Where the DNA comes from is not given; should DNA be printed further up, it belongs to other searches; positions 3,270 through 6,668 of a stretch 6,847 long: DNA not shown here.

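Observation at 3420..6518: NLR/Avs-like STAND NTPase that uses a Sel1-repeat array as its putative sensor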

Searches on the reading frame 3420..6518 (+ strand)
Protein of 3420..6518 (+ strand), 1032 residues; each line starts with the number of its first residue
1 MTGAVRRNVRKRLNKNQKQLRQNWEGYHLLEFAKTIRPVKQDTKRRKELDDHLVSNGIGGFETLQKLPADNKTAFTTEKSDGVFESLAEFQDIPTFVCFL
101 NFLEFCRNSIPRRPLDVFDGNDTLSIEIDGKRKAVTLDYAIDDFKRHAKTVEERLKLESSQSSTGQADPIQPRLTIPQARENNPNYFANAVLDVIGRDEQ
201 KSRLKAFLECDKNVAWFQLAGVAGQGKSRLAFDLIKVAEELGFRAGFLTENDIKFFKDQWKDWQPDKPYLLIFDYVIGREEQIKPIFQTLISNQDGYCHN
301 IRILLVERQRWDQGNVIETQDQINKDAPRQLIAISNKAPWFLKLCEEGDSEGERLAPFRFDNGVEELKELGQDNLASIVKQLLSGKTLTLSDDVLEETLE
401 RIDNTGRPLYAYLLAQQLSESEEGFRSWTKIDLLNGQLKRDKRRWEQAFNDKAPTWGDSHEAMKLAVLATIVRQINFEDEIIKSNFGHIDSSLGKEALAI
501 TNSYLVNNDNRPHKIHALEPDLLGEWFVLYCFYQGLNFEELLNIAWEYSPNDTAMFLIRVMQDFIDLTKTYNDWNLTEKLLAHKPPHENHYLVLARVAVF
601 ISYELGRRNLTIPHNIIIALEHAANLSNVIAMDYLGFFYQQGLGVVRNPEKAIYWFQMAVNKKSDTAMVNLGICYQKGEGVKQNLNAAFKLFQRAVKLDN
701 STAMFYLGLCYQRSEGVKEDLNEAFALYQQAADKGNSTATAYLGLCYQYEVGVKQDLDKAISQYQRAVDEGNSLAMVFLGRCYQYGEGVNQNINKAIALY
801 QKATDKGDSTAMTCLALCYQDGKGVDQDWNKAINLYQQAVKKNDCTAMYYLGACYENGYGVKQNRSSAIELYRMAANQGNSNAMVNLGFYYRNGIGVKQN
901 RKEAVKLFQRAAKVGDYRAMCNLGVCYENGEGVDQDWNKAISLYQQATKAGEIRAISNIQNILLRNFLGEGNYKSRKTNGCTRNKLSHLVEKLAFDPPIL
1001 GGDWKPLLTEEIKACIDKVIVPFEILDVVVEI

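Call 3: search_protein_families(library=pfam, proteins=[window:3420-6518:+], max_evalue=1)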
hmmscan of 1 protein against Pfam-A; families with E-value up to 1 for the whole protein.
window:3420-6518:+ (1032 aa): 15 families
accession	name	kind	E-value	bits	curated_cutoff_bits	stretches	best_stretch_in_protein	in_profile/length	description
PF08238.18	Sel1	-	5.5e-81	264.6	30.7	9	847-880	3-36/36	Sel1 repeat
PF13432.12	TPR_16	-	1.5e-09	38.5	32.7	0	686-734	14-60/65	Tetratricopeptide repeat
PF13174.12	TPR_6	-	1.6e-09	38.2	26.3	0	703-733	2-28/33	Tetratricopeptide repeat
PF20308.4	TPR-S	-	3.3e-08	34.5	27.6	2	685-769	2-87/102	Tetratricopeptide Repeats-Sensor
PF13176.12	TPR_7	-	1.4e-06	28.4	27.9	0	922-948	4-28/36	Tetratricopeptide repeat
PF13414.12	TPR_11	-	3.4e-05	23.9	26.8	0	828-852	9-35/42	TPR repeat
PF04212.24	MIT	-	5.6e-05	23.6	30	0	827-841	18-32/66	MIT (microtubule interacting and transport) domain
PF08289.16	Flu_M1_C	-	0.0019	18.8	22.3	0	699-732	54-87/97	Influenza Matrix protein (M1) C-terminal domain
PF07719.23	TPR_2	-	0.0081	16.7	27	0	827-843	15-31/34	Tetratricopeptide repeat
PF13431.12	TPR_17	-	0.046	14.4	24.4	0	875-893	7-25/34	Tetratricopeptide repeat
PF11286.13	DUF3087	-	0.11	12.3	23.4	0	873-892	100-119/165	Protein of unknown function (DUF3087)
PF12110.13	Nup96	-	0.11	11.9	25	0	742-773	103-134/295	Nuclear protein 96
PF17923.6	TetR_C_18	-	0.2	12.5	33.1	0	938-958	28-48/113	Tetracyclin repressor-like, C-terminal domain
PF00931.28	NB-ARC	-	0.21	11.3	23.5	0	198-236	2-40/248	NB-ARC domain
PF16695.10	Tai4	-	0.82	10.7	27.1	0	812-841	9-38/92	Type VI secretion system (T6SS), amidase immunity protein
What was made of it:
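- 5295..6266 (+): Nine 36-aa Sel1 repeats (aa 626-949). Pfam Sel1 E=5.5e-81 (call 3).
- On STAND NTPase superfamily: Window protein: NB-ARC E=0.21 only (call 3).
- On bNACHT / NACHT: No hit at E<=1 (call 3).
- On Sel1-like repeat (SLR) proteins, PF08238: 264.6 bits against a cut-off of 30.7, in 9 stretches (call 3).
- Closest known: Pfam nSTAND_NTPase5. Same: The window protein also scores on TPR-S, 34.5 bits against a cut-off of 27.6 (call 3).
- Closest known: Plant NLRs of the NB-ARC type. Different: Pfam NB-ARC gives only E=0.21 over 39 residues (call 3).
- Checked: Pfam finds Sel1 (PF08238) at E=5.5e-81 in 9 stretches (call 3).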

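Call 4: search_protein_families(library=padloc, proteins=[window:3420-6518:+], max_evalue=1)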
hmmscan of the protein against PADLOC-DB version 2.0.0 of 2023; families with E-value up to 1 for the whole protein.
window:3420-6518:+ (1032 aa): 1 family
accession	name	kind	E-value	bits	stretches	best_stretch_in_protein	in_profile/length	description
PDLC00284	PtuA1|PtuA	-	0.0036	14.2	2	898-967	2-70/545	AAA ATPase domain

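Call 5: search_protein_families(library=ncbifam, proteins=[window:3420-6518:+], max_evalue=1)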
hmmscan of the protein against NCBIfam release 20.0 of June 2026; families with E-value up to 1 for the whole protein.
window:3420-6518:+ (1032 aa): 8 families
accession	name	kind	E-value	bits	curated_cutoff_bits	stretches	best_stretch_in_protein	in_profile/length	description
NF033786.1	phenyl_MerG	equivalog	2e-28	99.8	350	6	840-892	60-112/217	phenylmercury resistance protein MerG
NF047621.1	FlgprotMotXVib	equivalog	1.9e-20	73.2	330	5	858-923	85-150/211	flagellar protein MotX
NF038194.1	AlgK_TPR_lipo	equivalog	8.1e-18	64.3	700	3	811-909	300-397/448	alginate biosynthesis TPR repeat lipoprotein AlgK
NF045484.1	TransRegExoR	equivalog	4.7e-09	35.9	450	3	830-965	60-209/267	exopolysaccharide production regulator ExoR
NF052304.1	CdsG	equivalog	0.0073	16.5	170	1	686-759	25-98/133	CdsG family type III secretion system protein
NF033161.1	lipo_LipL41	equivalog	0.022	13.7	400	1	776-847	266-336/358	lipoprotein LipL41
TIGR04510.1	mod_pep_cyc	subfamily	0.094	11.2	400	0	682-732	411-459/814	putative peptide modification system cyclase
NF002783.2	PRK02909.1-1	equivalog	0.12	12.5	90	0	689-712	18-41/105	flagellar transcriptional regulator FlhD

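Call 12: search_protein_families(library=pfam, alignment_id=A1, max_evalue=0.01)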
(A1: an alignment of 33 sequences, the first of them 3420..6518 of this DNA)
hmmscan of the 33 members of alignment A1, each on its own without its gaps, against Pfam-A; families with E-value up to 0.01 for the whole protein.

A. member 1, window:3420-6518:+ (1032 aa): 9 families
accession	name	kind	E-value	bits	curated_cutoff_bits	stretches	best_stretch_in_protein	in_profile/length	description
PF08238.18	Sel1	-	5.5e-81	264.6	30.7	9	847-880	3-36/36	Sel1 repeat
PF13432.12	TPR_16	-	1.5e-09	38.5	32.7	0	686-734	14-60/65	Tetratricopeptide repeat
PF13174.12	TPR_6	-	1.6e-09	38.2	26.3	0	703-733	2-28/33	Tetratricopeptide repeat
PF20308.4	TPR-S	-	3.3e-08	34.5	27.6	0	685-769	2-87/102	Tetratricopeptide Repeats-Sensor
PF13176.12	TPR_7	-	1.4e-06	28.4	27.9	0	922-948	4-28/36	Tetratricopeptide repeat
PF13414.12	TPR_11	-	3.4e-05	23.9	26.8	0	828-852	9-35/42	TPR repeat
PF04212.24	MIT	-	5.6e-05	23.6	30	0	827-841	18-32/66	MIT (microtubule interacting and transport) domain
PF08289.16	Flu_M1_C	-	0.0019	18.8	22.3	0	699-732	54-87/97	Influenza Matrix protein (M1) C-terminal domain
PF07719.23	TPR_2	-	0.0081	16.7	27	0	827-843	15-31/34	Tetratricopeptide repeat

B. families by the number of members that match (of 33 scanned): 34 families (the first 25 are shown)
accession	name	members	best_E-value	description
PF08238.18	Sel1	33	1.8e-112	Sel1 repeat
PF13174.12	TPR_6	11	1.7e-18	Tetratricopeptide repeat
PF25199.1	nSTAND_NTPase5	11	3.3e-08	Novel STAND NTPase 5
PF13432.12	TPR_16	10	1.4e-12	Tetratricopeptide repeat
PF20308.4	TPR-S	10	5.1e-11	Tetratricopeptide Repeats-Sensor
PF20720.3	nSTAND3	9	1.4e-05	Novel STAND NTPase 3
PF13176.12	TPR_7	8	1.3e-13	Tetratricopeptide repeat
PF07719.23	TPR_2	5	1.9e-07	Tetratricopeptide repeat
PF13424.12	TPR_12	5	9.8e-07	Tetratricopeptide repeat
PF04212.24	MIT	5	1.3e-06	MIT (microtubule interacting and transport) domain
PF00515.34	TPR_1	4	3.4e-08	Tetratricopeptide repeat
PF14559.12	TPR_19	4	3.9e-05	Tetratricopeptide repeat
PF08289.16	Flu_M1_C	3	1.6e-11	Influenza Matrix protein (M1) C-terminal domain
PF13414.12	TPR_11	3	3.3e-08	TPR repeat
PF23310.1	TPR_27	3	9.5e-08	Plant tetratrico peptide repeats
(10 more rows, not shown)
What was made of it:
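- Closest known: AVAST type 5. Same: Nine of 33 homologs give sub-threshold nSTAND3 hits (call 12).
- Of 33 homologs, 11 hit nSTAND5, 9 hit nSTAND3 and 3 hit AAA_16 (call 12).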

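Call 32: predict_structure(alignment_id=A1)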
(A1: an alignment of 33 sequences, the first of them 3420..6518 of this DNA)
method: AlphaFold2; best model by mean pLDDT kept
length: 1032 residues; sequences in the alignment: 33
mean_pLDDT: 83.6   pTM: 0.68
mean pLDDT of the five models: 83.6, 83.2, 82.4, 82.3, 81.7
residues with pLDDT >= 90: 583; 70-90: 269; 50-70: 71; < 50: 109
segments of 3 or more residues with pLDDT < 50: 1-6, 121-129, 158-166, 317-332, 505-508, 971-987, 989-1032
pLDDT, mean of each block of 10 residues (from residue 1): 45 55 77 90 91 90 77 70 92 87 86 65 46 66 77 54 49 89 77 84 96 96 90 96 95 91 94 91 93 94 94 61 36 66 83 87 87 92 76 92 89 91 87 91 87 90 96 93 93 90 57 85 93 94 97 93 78 79 93 91 83 93 92 92 89 96 92 93 96 94 94 95 97 89 96 96 93 92 95 97 90 97 95 96 93 96 96 95 97 96 97 94 95 93 90 86 70 42 48 42 38 40 34 31
secondary structure, 60 per line:
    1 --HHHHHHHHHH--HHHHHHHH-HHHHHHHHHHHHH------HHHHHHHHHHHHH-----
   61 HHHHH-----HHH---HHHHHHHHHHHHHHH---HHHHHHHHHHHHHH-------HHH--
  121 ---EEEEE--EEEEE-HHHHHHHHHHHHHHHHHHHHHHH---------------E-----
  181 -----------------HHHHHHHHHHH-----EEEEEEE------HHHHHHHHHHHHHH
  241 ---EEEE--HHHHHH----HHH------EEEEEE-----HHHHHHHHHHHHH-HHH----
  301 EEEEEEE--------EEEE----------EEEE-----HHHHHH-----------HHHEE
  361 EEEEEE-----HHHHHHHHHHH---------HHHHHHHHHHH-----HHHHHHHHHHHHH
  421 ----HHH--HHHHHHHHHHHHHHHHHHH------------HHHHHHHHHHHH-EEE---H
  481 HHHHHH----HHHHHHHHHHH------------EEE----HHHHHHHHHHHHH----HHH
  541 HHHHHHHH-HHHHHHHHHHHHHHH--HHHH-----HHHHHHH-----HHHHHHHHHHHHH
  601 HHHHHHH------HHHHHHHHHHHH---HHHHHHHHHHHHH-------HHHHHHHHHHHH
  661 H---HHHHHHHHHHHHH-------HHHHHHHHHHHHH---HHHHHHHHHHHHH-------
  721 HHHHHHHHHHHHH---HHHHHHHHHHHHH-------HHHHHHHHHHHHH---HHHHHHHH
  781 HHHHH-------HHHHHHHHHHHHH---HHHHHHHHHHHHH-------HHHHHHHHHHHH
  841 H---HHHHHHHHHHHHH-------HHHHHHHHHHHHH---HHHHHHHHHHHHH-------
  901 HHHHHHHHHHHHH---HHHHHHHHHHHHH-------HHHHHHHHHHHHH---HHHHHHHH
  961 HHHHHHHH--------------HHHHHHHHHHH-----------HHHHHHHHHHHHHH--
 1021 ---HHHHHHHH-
elements in order (helices of 4 or more, strands of 3 or more residues): H3-12 H15-22 H24-36 H43-55 H61-65 H77-91 H95-108 E124-128 E131-135 H137-159 H198-208 E214-220 H227-240 E244-247 H250-255 E269-274 H280-292 E301-307 E316-319 E330-333 H339-344 E359-366 H372-382 H392-402 H408-420 H430-448 H461-472 E474-476 H480-486 H491-501 E514-516 H521-533 H538-548 H550-564 H567-570 H576-582 H588-607 H614-625 H629-641 H649-661 H665-677 H685-697 H701-713 H721-733 H737-749 H757-769 H773-785 H793-805 H809-821 H829-841 H845-857 H865-877 H881-893 H901-913 H917-929 H937-949 H953-968 H983-993 H1005-1018 H1024-1031

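Call 35: fold_search(model_id=the predicted structure, library=pdb)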
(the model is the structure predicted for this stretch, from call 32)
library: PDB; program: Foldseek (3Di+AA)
matches with E <= 10: 1288; with E <= 0.001: 95
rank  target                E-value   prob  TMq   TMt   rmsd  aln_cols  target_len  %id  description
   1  6ok3_A                1.5e-20  1.00  0.26  0.46  15.2       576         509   21  Crystal structure of Sel1 repeat protein from Oxalobacter formigenes (released 2020-04-15)
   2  6ok3_B                6.9e-20  1.00  0.26  0.46  15.8       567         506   21  Crystal structure of Sel1 repeat protein from Oxalobacter formigenes (released 2020-04-15)
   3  4bwr                  2.5e-18  1.00  0.25  0.47   9.7       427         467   25  Crystal structure of c5321: a protective antigen present in uropathogenic Escherichia coli strains displaying an SLR fol (released 2013-07-24)
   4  8sxq_A                1.3e-17  1.00  0.27  0.70   5.7       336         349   30  Crystal structure of Sel-1 repeat protein LceB from Legionella pneumophila (released 2024-01-24)
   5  8sxq_B                1.5e-17  1.00  0.24  0.59   7.6       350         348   31  Crystal structure of Sel-1 repeat protein LceB from Legionella pneumophila (released 2024-01-24)
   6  8sxq_C                2.5e-15  1.00  0.27  0.69   5.6       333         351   31  Crystal structure of Sel-1 repeat protein LceB from Legionella pneumophila (released 2024-01-24)
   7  9og0_C                4.7e-15  1.00  0.19  0.31  26.1       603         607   20  Cryo-EM structure of OS9-SEL1L-HRD1 dimer (released 2025-07-30)
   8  6onw_B                2.6e-14  1.00  0.22  0.59  10.0       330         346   26  Crystal structure of Sel1 repeat protein from Oxalobacter formigenes (released 2020-04-29)
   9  6onw_A                8.9e-14  1.00  0.22  0.60   9.5       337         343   26  Crystal structure of Sel1 repeat protein from Oxalobacter formigenes (released 2020-04-29)
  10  6deh_A                3.8e-13  1.00  0.23  0.61   6.9       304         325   31  Structure of LpnE Effector Protein from Legionella pneumophila (sp. Philadelphia) (released 2018-12-19)
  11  8ket_C                4.4e-13  1.00  0.16  0.30  23.8       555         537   20  Cryo-EM structure of HRD1-SEL1LFL-XTP3B complex (released 2025-02-19)
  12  1ouv                  2.1e-12  1.00  0.21  0.66   6.0       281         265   28  Helicobacter cysteine rich protein C (HcpC) (released 2004-03-30)
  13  6ork_B                4.2e-12  1.00  0.22  0.82   3.5       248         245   33  Crystal structure of Sel1 repeat protein from Oxalobacter formigenes (released 2020-05-06)
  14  6ork_A                7.2e-12  1.00  0.21  0.81   3.8       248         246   33  Crystal structure of Sel1 repeat protein from Oxalobacter formigenes (released 2020-05-06)
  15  6ur7_B                9.0e-12  1.00  0.21  0.78   3.9       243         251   28  Crystal structure of Sel1 repeat protein from Oxalobacter formigenes (released 2020-10-28)
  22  6mfv_A                2.8e-07  1.00  0.17  0.25  26.5       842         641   15  Crystal structure of the Signal Transduction ATPase with Numerous Domains (STAND) protein with a tetratricopeptide rep (released 2019-02-20)
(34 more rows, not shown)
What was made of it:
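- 5295..6266 (+): Foldseek top hits are Sel1 proteins (call 35).
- On Sel1-like repeat (SLR) proteins, PF08238: The model is helical pairs at pLDDT above 90, and the top Foldseek hits are Sel1 proteins (6ok3, 4bwr, LceB, LpnE, HcpC) (calls 32, 35).
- Closest known: Archaeal STAND-TPR protein. Same: 6mfv aligns over 842 columns at E=2.8e-7 (call 35).
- Foldseek hits for the full length: STAND-TPR 6mfv 2.8e-7, SAMD9, EfAvs5 1.5e-6 (call 35).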
